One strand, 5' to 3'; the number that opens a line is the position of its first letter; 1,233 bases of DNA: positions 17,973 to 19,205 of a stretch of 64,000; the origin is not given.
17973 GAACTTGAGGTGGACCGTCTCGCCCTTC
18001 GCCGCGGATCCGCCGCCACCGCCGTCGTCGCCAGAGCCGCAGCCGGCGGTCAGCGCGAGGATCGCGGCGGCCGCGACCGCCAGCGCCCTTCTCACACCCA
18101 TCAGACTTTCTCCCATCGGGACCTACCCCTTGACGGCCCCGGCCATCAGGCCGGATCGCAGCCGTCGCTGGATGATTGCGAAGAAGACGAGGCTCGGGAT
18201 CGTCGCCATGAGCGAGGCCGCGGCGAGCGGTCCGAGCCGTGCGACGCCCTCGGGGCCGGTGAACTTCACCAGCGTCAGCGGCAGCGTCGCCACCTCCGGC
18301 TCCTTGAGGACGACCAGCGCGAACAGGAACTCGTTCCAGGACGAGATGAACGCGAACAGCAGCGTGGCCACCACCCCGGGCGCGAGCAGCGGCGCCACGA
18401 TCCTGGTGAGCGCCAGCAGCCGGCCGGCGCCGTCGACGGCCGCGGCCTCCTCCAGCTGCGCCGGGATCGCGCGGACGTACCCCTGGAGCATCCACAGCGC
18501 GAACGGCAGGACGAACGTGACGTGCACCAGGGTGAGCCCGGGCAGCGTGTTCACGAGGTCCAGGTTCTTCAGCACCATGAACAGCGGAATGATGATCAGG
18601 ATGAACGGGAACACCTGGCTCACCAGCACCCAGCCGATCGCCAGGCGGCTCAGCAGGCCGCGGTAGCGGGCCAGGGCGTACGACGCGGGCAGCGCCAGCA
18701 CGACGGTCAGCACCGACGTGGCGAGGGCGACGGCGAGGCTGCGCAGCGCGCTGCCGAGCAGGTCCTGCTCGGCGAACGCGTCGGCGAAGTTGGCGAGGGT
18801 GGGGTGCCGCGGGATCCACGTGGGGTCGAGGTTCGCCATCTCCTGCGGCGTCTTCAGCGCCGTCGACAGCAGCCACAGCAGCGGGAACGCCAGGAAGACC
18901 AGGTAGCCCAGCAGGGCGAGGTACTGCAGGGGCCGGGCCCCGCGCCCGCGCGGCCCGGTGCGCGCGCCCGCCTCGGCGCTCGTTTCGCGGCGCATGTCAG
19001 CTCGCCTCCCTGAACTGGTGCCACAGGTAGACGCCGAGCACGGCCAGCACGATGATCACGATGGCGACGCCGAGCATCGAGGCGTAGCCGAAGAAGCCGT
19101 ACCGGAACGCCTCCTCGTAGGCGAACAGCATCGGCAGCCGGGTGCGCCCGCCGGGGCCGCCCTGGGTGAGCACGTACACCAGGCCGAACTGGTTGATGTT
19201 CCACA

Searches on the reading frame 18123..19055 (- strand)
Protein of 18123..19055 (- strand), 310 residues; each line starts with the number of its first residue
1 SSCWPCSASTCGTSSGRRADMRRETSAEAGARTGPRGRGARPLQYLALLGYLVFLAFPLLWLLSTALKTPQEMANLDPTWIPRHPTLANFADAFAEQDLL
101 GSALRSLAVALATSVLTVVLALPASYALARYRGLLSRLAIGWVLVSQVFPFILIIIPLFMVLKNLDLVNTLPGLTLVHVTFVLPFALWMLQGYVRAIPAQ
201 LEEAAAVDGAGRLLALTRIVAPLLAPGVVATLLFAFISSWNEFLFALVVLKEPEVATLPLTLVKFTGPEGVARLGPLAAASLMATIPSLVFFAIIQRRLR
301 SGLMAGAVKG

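Call 16: search_protein_families(library=ncbifam, proteins=[window:18123-19055:-], max_evalue=10)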
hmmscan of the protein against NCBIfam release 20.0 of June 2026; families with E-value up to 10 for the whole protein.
window:18123-19055:- (310 aa): 28 families (the best 25 are shown)
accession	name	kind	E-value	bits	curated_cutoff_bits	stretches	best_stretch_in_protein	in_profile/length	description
NF040932.1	ABC_arch_GlcU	equivalog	1.2e-34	120.2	340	1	43-305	4-266/272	glucose ABC transporter permease GlcU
NF008231.0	PRK10998.1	equivalog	3.8e-24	85.8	261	1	104-310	86-296/296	maltose ABC transporter permease MalG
NF008210.0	PRK10973.1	equivalog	3.5e-17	63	297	1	103-304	77-277/281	sn-glycerol-3-phosphate ABC transporter permease UgpE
NF007047.0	PRK09500.1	equivalog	2.9e-15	56.6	326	1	86-263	43-219/257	spermidine/putrescine ABC transporter permease PotC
TIGR01581.1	Mo_ABC_porter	hypoth_equivalog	5.7e-13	48.9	210.3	1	86-262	6-196/225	ABC transporter permease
TIGR02141.1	modB_ABC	equivalog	2e-08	34.1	182.6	1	106-265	3-176/208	molybdate ABC transporter permease subunit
TIGR03262.1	PhnU2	equivalog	3.1e-08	32.7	593.25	1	46-301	9-262/546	putative 2-aminoethylphosphonate ABC transporter permease subunit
NF040839.1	tungstate_WtpB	equivalog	1e-07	31.9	340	1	87-295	30-244/251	tungstate ABC transporter permease WtpB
NF008232.0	PRK10999.1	equivalog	1.4e-07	30.7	392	1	177-246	381-450/520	maltose ABC transporter permease MalF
NF043074.1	MMSYN1_0196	equivalog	1.9e-07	30.7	350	1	85-239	49-206/277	spermidine/putrescine ABC transporter permease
NF011624.0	PRK15050.1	equivalog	2.4e-07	30.2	247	2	163-265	153-254/297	2-aminoethylphosphonate ABC transporter permease subunit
TIGR03255.1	PhnV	equivalog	1.4e-06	28.2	358.7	1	81-297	48-263/270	2-aminoethylphosphonate ABC transport system, membrane component PhnV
TIGR02139.1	permease_CysT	equivalog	3.1e-06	27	246.1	1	88-249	37-210/265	sulfate ABC transporter permease subunit CysT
TIGR00969.1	3a0106s02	subfamily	7.2e-06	25.7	240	1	86-292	46-264/272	sulfate ABC transporter permease subunit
NF007044.0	PRK09497.1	equivalog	2e-05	24.2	348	1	160-243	139-222/285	spermidine/putrescine ABC transporter permease PotB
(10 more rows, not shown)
